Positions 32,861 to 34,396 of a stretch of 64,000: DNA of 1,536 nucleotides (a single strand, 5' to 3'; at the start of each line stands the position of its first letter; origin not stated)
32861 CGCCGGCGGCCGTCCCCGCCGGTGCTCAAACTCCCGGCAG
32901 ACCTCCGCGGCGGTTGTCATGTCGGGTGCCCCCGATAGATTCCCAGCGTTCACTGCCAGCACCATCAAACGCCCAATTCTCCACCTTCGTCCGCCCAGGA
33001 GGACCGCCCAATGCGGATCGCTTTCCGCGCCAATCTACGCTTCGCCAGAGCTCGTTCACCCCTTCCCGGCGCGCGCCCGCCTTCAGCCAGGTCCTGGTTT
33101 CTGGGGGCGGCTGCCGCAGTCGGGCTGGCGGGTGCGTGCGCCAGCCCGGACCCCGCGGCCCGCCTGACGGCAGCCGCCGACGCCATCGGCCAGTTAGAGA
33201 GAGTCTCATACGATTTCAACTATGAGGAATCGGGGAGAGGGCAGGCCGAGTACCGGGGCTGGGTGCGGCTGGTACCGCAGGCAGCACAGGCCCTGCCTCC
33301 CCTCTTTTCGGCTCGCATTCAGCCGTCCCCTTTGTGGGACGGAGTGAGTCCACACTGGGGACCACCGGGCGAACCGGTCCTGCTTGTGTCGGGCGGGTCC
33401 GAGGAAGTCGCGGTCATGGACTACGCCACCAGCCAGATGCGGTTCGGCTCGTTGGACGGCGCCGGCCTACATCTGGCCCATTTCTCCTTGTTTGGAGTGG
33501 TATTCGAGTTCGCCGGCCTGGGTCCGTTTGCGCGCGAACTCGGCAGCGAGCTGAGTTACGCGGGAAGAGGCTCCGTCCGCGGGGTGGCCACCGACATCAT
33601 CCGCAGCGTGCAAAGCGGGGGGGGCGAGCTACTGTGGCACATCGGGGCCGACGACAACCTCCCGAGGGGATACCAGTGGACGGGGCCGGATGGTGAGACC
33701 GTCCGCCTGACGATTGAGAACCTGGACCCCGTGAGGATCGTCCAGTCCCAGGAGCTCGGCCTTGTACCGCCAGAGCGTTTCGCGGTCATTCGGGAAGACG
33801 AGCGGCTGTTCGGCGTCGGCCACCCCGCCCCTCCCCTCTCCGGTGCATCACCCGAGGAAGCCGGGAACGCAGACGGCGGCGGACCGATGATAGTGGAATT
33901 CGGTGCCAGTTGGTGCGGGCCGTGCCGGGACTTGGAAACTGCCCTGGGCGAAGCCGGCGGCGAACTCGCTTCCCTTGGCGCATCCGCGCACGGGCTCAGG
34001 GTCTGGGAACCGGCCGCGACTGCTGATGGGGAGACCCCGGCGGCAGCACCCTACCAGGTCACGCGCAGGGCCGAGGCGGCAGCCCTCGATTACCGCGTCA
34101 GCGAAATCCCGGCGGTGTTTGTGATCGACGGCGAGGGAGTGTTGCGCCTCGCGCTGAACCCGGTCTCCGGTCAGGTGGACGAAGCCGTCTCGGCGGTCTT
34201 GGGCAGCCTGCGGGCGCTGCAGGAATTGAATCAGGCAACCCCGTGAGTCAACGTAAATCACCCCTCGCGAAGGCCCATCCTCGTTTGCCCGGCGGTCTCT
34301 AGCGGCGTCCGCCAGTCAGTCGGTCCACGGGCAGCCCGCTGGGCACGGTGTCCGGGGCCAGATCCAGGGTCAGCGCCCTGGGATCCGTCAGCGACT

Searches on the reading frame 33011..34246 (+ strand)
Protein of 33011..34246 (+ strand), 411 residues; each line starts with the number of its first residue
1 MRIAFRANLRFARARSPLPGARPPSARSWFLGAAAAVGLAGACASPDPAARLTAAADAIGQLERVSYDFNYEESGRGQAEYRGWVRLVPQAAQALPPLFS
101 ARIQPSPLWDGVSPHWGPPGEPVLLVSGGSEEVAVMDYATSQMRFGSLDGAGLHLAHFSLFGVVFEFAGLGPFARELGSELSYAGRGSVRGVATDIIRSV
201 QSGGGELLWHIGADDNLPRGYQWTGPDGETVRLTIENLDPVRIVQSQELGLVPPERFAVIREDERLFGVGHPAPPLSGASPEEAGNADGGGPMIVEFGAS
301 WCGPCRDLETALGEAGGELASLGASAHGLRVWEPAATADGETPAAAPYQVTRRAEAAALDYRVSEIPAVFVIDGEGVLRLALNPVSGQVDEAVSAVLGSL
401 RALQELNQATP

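Call 11: search_protein_families(library=pfam, proteins=[window:33011-34246:+])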
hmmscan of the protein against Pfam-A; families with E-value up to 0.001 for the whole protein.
window:33011-34246:+ (411 aa): 1 family
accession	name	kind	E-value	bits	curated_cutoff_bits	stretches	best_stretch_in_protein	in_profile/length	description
PF00085.26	Thioredoxin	-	4.5e-05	23.8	23.5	1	291-318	19-46/103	Thioredoxin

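Call 43: search_protein_families(library=ncbifam, proteins=[window:33011-34246:+], max_evalue=1)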
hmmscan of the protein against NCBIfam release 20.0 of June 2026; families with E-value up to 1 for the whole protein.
window:33011-34246:+ (411 aa): 7 families
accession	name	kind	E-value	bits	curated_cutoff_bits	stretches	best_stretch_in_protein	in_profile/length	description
TIGR00385.1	dsbE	subfamily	3.1e-05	23.6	123.15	1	288-380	61-152/173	DsbE family thiol:disulfide interchange protein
TIGR01068.1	thioredoxin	equivalog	0.00063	19.9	96.8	1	291-316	15-40/101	thioredoxin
NF045694.1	seleno_TsoB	exception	0.0015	16.7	805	1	291-310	475-494/572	rhodanese/DsbD fusion-like selenoprotein TsoB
TIGR01126.1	pdi_dom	equivalog_domain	0.02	15.2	107.2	1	291-319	15-43/105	protein disulfide-isomerase domain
NF006898.0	PRK09381.1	equivalog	0.028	14.8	138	1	290-318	21-49/109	thioredoxin TrxA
NF008229.0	PRK10996.1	equivalog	0.028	14.1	125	1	291-309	53-71/141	thioredoxin TrxC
TIGR01130.1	ER_PDI_fam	subfamily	0.18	11.3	344.25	1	294-320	367-393/476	protein disulfide-isomerase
